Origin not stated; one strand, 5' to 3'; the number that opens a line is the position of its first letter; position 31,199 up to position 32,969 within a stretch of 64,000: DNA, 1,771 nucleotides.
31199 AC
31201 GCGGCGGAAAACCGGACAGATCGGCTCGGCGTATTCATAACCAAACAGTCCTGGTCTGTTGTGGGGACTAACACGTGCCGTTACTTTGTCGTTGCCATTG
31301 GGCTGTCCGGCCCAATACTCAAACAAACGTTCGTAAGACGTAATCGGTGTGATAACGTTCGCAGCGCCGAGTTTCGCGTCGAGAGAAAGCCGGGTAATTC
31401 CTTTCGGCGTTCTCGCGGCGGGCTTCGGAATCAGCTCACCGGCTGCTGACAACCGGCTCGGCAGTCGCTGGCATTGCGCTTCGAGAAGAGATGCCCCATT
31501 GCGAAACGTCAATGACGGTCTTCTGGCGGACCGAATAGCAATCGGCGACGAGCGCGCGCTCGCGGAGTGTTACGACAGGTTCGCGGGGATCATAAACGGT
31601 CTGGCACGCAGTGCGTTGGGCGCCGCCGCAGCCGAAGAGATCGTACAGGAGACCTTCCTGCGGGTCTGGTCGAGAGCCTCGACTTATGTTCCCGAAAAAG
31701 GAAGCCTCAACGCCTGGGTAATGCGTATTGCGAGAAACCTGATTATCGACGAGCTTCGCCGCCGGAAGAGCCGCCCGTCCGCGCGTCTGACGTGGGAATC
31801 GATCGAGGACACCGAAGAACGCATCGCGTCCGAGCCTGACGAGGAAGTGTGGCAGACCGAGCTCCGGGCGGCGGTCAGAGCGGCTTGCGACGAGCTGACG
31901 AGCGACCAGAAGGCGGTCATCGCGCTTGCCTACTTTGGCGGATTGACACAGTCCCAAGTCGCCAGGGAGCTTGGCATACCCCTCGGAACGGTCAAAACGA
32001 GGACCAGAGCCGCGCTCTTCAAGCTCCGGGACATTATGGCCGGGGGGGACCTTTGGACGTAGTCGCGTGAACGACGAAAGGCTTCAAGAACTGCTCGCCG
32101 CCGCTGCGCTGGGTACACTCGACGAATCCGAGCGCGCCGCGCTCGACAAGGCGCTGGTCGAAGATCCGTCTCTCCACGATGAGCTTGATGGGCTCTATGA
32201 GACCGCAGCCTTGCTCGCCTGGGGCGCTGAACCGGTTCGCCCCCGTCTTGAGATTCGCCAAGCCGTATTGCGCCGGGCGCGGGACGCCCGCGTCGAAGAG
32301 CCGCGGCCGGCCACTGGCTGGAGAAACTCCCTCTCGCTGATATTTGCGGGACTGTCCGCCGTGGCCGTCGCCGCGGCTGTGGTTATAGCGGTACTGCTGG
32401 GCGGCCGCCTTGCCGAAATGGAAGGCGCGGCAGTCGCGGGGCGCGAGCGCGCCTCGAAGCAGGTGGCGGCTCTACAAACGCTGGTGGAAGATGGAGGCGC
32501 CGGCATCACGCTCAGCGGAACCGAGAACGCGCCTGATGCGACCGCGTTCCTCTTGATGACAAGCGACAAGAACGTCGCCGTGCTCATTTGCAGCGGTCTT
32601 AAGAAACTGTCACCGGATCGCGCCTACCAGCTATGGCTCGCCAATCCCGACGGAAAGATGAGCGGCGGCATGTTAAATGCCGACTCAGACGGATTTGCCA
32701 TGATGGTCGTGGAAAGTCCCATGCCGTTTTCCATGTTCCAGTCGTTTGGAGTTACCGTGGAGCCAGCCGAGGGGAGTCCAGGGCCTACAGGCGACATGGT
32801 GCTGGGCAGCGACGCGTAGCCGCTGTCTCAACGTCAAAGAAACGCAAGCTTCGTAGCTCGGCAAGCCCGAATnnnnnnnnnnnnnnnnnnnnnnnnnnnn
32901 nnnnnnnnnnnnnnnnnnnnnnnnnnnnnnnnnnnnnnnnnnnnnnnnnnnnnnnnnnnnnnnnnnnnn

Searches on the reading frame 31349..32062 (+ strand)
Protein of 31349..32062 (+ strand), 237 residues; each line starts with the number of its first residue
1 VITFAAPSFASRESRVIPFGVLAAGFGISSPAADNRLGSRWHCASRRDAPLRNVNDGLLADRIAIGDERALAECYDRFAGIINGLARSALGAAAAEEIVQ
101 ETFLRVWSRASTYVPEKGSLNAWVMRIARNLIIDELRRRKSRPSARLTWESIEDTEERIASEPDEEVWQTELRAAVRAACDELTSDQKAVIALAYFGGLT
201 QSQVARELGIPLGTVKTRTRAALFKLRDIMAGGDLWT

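Call 10: search_protein_families(library=pfam, proteins=[window:31349-32062:+], max_evalue=0.001)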
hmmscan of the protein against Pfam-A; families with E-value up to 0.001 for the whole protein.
window:31349-32062:+ (237 aa): 5 families
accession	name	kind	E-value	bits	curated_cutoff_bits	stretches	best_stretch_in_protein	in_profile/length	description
PF04542.20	Sigma70_r2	-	2.3e-16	59.8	24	1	77-141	4-70/71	Sigma-70 region 2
PF04545.22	Sigma70_r4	-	6.2e-13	48.5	24.1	1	181-227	3-49/50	Sigma-70, region 4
PF08281.18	Sigma70_r4_2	-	2.6e-11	43.4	25.7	1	175-223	3-51/54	Sigma-70, region 4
PF07638.17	Sigma70_ECF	-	2.7e-08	34.4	21.1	1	94-223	42-176/185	ECF sigma factor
PF13412.12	HTH_24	-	0.00017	21.5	21.9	1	190-220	9-39/48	Winged helix-turn-helix DNA-binding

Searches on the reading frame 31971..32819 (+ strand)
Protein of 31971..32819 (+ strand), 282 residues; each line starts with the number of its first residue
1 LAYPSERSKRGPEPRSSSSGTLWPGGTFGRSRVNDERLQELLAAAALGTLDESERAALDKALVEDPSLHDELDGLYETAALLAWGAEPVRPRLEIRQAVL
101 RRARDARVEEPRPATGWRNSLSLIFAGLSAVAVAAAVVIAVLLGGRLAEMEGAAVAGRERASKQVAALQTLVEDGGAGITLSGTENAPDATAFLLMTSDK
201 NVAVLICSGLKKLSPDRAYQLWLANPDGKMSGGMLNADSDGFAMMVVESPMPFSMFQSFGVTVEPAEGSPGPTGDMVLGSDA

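Call 10: search_protein_families(library=pfam, proteins=[window:31971-32819:+], max_evalue=0.001)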
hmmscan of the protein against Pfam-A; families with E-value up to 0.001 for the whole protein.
window:31971-32819:+ (282 aa): 1 family
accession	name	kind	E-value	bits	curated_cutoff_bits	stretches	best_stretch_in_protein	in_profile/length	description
PF10099.14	RskA_C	-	7e-21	75.3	29.4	1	131-275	2-134/135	Anti-sigma-K factor rskA, C-terminal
